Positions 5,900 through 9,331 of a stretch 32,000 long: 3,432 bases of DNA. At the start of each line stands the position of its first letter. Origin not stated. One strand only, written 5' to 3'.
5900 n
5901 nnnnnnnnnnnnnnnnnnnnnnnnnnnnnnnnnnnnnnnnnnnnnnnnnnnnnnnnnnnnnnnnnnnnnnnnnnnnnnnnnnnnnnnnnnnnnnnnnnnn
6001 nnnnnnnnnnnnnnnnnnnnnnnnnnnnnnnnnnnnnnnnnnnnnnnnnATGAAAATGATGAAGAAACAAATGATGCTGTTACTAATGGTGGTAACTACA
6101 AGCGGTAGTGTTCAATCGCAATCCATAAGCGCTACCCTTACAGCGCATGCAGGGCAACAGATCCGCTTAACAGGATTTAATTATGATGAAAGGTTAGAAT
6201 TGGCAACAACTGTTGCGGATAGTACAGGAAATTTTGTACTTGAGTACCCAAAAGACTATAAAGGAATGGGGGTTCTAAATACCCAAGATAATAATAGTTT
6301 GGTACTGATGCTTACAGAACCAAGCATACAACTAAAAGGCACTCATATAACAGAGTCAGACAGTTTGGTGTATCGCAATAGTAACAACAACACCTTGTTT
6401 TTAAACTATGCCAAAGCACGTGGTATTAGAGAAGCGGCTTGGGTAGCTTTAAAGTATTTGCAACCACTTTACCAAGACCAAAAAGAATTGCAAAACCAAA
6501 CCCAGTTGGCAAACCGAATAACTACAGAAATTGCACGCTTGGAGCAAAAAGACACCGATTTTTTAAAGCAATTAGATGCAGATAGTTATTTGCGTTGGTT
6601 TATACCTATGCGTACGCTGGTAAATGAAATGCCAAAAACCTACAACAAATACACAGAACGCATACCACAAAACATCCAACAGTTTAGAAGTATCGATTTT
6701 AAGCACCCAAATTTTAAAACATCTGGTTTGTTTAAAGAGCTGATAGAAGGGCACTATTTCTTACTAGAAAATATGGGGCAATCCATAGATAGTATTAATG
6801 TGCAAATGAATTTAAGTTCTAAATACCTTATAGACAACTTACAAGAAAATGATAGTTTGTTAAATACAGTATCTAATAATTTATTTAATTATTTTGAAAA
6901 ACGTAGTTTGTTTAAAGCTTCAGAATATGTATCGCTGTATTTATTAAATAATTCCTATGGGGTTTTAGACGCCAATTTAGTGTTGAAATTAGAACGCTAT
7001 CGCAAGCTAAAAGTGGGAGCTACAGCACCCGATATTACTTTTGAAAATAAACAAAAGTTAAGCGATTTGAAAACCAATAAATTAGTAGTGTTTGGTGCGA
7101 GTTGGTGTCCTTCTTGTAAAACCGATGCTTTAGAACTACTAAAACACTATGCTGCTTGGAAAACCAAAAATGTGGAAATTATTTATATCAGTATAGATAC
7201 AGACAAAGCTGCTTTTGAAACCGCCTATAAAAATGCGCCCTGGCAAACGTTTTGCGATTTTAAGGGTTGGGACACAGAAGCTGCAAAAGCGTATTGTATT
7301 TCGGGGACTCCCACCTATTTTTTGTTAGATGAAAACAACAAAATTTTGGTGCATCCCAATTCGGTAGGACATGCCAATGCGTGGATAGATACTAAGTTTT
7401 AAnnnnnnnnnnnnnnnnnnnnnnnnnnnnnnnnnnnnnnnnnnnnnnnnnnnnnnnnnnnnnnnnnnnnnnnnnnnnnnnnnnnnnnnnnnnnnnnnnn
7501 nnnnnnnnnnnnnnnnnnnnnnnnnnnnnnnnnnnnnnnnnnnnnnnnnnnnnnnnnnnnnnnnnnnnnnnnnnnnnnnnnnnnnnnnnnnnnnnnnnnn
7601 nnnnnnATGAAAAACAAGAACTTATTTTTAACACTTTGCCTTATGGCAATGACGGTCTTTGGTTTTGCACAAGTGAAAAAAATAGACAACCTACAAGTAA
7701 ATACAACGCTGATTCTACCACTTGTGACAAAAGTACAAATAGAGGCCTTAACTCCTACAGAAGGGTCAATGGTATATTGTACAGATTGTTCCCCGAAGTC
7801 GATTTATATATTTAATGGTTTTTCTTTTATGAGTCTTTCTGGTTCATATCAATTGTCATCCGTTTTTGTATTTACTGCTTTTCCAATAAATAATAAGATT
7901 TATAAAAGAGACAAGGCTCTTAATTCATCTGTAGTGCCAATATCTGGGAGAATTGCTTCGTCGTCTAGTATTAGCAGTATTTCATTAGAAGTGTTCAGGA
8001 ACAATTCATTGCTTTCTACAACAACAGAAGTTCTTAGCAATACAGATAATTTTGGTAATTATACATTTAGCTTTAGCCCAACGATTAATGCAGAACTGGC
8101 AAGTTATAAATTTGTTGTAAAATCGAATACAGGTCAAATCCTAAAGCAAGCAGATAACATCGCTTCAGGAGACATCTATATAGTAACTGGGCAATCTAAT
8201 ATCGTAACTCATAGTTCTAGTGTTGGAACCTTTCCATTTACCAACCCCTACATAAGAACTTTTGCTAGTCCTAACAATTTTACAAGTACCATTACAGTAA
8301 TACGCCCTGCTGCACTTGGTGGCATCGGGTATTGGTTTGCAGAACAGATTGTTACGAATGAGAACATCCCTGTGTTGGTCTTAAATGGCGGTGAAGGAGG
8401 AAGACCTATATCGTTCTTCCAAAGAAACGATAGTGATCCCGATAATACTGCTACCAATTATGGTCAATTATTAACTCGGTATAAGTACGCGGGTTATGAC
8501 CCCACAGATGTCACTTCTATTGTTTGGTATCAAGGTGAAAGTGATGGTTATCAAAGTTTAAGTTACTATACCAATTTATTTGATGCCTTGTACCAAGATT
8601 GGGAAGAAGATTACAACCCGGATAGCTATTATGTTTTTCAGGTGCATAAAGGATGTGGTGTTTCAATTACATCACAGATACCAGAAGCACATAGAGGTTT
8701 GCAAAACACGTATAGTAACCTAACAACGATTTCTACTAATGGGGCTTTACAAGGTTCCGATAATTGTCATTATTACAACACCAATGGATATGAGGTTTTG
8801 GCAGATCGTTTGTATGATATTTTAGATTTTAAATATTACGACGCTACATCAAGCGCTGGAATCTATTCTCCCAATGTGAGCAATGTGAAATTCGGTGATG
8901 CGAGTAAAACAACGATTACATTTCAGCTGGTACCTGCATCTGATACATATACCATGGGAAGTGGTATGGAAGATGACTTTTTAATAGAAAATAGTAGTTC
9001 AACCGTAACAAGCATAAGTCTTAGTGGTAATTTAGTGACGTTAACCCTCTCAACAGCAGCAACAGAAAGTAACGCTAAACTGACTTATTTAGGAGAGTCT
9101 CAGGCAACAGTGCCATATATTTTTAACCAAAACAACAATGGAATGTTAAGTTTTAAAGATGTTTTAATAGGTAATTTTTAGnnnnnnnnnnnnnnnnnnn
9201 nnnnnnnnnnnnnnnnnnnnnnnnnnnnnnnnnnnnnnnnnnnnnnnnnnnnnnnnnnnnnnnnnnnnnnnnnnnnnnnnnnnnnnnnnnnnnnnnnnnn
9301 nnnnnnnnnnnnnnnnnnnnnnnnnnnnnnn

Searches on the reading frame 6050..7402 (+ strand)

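Call 8: search_protein_families(library=pfam, proteins=[window:6050-7402:+], max_evalue=0.01)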
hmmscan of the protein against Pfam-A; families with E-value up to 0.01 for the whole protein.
window:6050-7402:+ (450 aa): 5 families
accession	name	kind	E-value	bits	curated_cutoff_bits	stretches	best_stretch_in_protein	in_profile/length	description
PF13905.12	Thioredoxin_8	-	3.8e-14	53.2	27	1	345-432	5-94/94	Thioredoxin-like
PF00578.27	AhpC-TSA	-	1.5e-12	47.9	26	1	322-432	1-121/124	AhpC/TSA family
PF08534.16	Redoxin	-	2e-12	47.6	26.6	1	321-433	1-129/148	Redoxin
PF13098.12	Thioredoxin_2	-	2.7e-07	31.3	27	1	342-432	6-88/104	Thioredoxin-like domain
PF00085.26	Thioredoxin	-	0.00053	20.4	23.5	1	334-386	11-62/103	Thioredoxin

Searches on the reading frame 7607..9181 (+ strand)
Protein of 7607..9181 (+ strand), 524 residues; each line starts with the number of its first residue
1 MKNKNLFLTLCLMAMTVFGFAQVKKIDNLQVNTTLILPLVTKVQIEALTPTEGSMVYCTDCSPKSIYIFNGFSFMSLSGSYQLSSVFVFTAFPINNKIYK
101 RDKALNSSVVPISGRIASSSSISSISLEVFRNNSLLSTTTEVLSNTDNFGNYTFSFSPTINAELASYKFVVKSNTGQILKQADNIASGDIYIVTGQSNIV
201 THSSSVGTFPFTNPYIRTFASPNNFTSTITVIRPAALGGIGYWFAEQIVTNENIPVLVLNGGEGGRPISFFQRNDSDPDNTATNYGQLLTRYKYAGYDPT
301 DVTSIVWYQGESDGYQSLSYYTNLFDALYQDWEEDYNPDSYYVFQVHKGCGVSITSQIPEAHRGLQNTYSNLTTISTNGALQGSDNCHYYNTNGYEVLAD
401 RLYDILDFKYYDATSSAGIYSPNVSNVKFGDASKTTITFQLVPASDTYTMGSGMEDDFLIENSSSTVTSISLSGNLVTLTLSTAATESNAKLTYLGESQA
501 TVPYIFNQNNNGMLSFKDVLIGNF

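Call 8: search_protein_families(library=pfam, proteins=[window:7607-9181:+], max_evalue=0.01)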
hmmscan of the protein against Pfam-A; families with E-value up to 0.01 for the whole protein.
window:7607-9181:+ (524 aa): 1 family
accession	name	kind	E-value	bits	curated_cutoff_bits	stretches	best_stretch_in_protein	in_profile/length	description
PF03629.24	SASA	-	3e-16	60.1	24.8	1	188-402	2-220/226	Carbohydrate esterase, sialic acid-specific acetylesterase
